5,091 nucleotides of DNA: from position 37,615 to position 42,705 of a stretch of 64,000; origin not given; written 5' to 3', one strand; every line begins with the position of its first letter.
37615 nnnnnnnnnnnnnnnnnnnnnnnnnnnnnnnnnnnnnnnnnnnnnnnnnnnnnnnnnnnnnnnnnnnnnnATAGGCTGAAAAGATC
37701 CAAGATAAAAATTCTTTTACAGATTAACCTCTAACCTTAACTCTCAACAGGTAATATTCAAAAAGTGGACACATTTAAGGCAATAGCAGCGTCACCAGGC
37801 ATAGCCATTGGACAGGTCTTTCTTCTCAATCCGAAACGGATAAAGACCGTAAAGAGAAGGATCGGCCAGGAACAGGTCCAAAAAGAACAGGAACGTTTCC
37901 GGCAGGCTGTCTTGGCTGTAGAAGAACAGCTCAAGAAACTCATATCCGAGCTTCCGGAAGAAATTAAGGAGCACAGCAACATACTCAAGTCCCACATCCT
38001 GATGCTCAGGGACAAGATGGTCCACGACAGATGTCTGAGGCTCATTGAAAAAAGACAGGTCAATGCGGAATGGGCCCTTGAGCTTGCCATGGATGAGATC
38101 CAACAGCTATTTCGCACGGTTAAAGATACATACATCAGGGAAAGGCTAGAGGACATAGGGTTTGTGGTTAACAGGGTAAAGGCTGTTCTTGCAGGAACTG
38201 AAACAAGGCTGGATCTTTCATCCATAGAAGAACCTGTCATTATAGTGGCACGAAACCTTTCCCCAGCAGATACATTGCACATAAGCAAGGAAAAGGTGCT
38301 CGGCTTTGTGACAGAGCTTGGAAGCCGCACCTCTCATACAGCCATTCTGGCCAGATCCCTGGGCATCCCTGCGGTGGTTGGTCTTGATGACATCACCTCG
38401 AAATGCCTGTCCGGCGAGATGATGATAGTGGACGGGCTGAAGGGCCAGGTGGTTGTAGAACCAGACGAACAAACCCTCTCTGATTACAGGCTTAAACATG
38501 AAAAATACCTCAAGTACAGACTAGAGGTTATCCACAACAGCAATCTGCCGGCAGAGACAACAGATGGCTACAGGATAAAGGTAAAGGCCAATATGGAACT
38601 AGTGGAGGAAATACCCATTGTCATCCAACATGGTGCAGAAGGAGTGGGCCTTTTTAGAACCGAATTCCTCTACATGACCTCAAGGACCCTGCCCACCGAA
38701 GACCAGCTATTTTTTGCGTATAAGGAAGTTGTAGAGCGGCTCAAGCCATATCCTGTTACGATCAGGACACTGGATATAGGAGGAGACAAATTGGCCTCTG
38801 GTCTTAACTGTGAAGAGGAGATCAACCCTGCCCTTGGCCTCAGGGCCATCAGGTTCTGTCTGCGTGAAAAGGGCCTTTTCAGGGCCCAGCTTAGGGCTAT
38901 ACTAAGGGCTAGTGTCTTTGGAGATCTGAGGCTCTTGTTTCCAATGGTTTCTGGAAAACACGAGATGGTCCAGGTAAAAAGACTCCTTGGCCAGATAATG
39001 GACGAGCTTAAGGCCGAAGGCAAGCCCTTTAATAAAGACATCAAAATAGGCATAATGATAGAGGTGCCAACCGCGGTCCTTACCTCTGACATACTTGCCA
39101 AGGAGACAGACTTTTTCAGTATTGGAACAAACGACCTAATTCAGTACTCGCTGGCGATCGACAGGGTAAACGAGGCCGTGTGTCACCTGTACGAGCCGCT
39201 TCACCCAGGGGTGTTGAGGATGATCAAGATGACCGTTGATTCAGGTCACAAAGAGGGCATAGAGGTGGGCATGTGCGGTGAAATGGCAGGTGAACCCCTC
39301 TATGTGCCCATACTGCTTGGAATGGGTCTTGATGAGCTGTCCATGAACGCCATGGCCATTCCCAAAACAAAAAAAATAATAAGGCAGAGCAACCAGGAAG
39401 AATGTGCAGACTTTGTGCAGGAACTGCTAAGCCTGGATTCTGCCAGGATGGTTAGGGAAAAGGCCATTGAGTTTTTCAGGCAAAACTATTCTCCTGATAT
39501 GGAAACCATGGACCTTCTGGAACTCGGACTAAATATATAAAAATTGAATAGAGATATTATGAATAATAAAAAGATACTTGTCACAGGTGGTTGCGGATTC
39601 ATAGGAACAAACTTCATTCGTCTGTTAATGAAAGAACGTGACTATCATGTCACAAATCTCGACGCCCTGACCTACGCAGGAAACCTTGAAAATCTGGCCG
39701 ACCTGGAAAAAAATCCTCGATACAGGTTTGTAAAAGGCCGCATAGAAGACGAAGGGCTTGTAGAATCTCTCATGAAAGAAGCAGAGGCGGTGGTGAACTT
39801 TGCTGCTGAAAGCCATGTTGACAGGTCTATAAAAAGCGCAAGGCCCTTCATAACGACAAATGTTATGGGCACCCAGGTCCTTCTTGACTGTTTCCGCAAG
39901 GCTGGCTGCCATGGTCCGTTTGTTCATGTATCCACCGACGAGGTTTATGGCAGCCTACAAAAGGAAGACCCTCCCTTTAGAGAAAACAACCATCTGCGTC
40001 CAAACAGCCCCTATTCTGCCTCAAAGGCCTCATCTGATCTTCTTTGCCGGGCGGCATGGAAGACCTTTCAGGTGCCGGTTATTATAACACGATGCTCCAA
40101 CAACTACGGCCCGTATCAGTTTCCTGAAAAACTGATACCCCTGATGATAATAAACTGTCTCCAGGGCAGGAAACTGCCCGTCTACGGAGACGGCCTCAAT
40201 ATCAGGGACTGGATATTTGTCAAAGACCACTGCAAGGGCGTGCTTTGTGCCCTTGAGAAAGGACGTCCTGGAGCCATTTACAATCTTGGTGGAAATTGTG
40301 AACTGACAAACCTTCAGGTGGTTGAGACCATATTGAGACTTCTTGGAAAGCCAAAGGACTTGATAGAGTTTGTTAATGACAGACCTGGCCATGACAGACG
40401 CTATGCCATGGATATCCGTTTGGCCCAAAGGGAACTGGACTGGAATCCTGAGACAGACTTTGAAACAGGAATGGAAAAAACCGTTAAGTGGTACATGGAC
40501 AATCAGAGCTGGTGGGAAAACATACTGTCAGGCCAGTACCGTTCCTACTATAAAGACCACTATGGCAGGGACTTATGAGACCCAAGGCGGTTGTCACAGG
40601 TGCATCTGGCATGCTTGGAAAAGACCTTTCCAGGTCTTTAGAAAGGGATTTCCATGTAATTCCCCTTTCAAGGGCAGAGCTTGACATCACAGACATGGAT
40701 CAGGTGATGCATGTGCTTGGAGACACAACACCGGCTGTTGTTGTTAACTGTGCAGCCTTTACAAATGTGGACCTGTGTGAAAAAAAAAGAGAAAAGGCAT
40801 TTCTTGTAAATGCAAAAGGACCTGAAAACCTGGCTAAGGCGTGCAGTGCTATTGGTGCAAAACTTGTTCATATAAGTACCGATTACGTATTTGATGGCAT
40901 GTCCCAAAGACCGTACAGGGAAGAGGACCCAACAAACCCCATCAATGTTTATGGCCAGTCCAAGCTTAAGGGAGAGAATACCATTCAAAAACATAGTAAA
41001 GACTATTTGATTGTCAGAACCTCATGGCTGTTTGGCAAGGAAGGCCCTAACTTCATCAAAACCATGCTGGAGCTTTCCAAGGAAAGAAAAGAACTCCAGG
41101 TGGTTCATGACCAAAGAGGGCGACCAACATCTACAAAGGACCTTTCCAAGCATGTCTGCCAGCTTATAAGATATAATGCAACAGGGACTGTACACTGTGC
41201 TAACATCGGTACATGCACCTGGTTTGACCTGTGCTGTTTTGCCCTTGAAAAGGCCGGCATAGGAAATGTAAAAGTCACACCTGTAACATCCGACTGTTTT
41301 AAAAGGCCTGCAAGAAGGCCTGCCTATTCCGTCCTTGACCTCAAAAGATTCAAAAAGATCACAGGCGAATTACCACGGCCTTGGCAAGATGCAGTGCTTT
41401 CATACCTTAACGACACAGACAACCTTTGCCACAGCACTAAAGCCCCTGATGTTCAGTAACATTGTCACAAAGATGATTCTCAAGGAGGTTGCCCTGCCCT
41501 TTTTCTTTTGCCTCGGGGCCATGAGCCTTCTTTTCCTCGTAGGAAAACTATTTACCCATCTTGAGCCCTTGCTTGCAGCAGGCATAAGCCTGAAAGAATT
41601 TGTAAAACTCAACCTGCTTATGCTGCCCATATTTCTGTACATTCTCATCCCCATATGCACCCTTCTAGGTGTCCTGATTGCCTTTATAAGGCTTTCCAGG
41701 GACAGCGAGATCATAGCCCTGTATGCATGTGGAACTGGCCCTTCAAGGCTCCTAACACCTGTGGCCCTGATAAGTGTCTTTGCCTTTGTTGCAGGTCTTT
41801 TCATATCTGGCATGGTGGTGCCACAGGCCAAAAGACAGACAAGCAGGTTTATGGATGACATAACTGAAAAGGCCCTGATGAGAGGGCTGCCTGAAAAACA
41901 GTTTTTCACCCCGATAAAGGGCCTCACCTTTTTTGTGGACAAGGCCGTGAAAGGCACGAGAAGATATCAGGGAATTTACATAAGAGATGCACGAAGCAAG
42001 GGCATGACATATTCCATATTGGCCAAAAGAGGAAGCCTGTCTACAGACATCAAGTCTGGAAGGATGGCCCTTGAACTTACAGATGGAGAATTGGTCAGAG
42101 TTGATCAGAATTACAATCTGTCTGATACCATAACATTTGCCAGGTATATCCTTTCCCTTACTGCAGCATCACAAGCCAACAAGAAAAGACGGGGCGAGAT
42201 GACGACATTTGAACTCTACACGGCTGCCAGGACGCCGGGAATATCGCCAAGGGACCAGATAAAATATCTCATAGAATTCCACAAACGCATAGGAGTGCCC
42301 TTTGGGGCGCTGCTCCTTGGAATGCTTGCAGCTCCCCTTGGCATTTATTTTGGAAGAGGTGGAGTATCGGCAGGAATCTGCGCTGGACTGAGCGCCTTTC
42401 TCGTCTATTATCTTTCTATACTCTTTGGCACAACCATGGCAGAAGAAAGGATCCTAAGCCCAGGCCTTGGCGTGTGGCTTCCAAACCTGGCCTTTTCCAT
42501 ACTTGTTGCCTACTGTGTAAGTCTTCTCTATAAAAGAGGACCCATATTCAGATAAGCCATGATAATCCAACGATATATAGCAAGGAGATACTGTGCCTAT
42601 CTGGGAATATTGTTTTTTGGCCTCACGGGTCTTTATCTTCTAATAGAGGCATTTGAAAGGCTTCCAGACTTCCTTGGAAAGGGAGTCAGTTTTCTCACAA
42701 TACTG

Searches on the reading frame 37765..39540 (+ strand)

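Call 64: search_protein_families(library=pfam, proteins=[window:37765-39540:+], max_evalue=0.00001)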
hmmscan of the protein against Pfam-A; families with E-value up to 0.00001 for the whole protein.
window:37765-39540:+ (591 aa): 3 families
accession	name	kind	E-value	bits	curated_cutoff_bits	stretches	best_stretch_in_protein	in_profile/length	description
PF02896.24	PEP-utilizers_C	-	2.2e-109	365.6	22.8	1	259-543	8-292/293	PEP-utilising enzyme, PEP-binding domain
PF05524.18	PEP-utilisers_N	-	6.7e-30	104.2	24.4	1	5-127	1-121/121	PEP-utilising enzyme, N-terminal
PF00391.29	PEP-utilizers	-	4.9e-25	87.4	23.1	1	154-227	1-72/72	PEP-utilising enzyme, mobile domain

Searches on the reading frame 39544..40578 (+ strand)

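Call 64: search_protein_families(library=pfam, proteins=[window:39544-40578:+], max_evalue=0.00001)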
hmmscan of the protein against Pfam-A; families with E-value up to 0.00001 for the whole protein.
window:39544-40578:+ (344 aa): 6 families
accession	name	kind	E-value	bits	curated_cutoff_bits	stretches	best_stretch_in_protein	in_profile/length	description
PF16363.11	GDP_Man_Dehyd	-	1.8e-78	264.8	27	1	12-313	1-332/332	GDP-mannose 4,6 dehydratase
PF01370.27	Epimerase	-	1.8e-64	217.9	20.9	1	11-249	1-240/240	NAD dependent epimerase/dehydratase family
PF01073.25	3Beta_HSD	-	2.2e-15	56.9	22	1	12-236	1-228/280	3-beta hydroxysteroid dehydrogenase/isomerase family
PF07993.18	NAD_binding_4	-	2.3e-12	47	20.1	1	13-186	1-206/258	Male sterility protein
PF04321.23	RmlD_sub_bind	-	4.8e-12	46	27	1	10-190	2-154/287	RmlD substrate binding domain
PF02719.21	Polysacc_synt_2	-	9.7e-12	45.1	20.2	1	11-133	1-130/293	Polysaccharide biosynthesis protein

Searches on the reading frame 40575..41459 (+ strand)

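Call 64: search_protein_families(library=pfam, proteins=[window:40575-41459:+], max_evalue=0.00001)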
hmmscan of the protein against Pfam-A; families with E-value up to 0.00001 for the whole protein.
window:40575-41459:+ (294 aa): 6 families
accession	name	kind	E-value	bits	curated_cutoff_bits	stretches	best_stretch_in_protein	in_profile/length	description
PF04321.23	RmlD_sub_bind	-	2.5e-101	339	27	1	6-281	4-285/287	RmlD substrate binding domain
PF01370.27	Epimerase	-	1.3e-25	90.7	20.9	1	6-179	2-204/240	NAD dependent epimerase/dehydratase family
PF16363.11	GDP_Man_Dehyd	-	8.6e-16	58.7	27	1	35-160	58-188/332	GDP-mannose 4,6 dehydratase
PF02719.21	Polysacc_synt_2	-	2.5e-11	43.7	20.2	1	37-144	62-156/293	Polysaccharide biosynthesis protein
PF07993.18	NAD_binding_4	-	4.7e-10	39.5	20.1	1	54-155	90-210/258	Male sterility protein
PF01073.25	3Beta_HSD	-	3.6e-06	26.7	22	0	34-171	50-200/280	3-beta hydroxysteroid dehydrogenase/isomerase family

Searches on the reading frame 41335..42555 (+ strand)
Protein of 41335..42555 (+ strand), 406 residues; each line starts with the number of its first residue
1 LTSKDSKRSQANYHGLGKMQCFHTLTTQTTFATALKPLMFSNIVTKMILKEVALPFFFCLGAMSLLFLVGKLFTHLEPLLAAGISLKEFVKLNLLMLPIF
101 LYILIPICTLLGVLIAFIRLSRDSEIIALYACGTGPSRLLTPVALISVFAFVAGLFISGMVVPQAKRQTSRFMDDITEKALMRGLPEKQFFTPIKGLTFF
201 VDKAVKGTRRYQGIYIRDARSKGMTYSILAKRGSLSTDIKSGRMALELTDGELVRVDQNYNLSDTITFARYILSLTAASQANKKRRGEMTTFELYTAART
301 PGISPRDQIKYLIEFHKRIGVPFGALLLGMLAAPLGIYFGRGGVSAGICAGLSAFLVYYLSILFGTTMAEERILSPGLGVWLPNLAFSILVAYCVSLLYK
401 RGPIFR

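Call 64: search_protein_families(library=pfam, proteins=[window:41335-42555:+], max_evalue=0.00001)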
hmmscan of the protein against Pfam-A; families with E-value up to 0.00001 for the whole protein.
window:41335-42555:+ (406 aa): 1 family
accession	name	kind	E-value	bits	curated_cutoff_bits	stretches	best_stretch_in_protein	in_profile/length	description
PF03739.19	LptF_LptG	-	1.5e-73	248.3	27.9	1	47-393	2-349/353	Lipopolysaccharide export system permease LptF/LptG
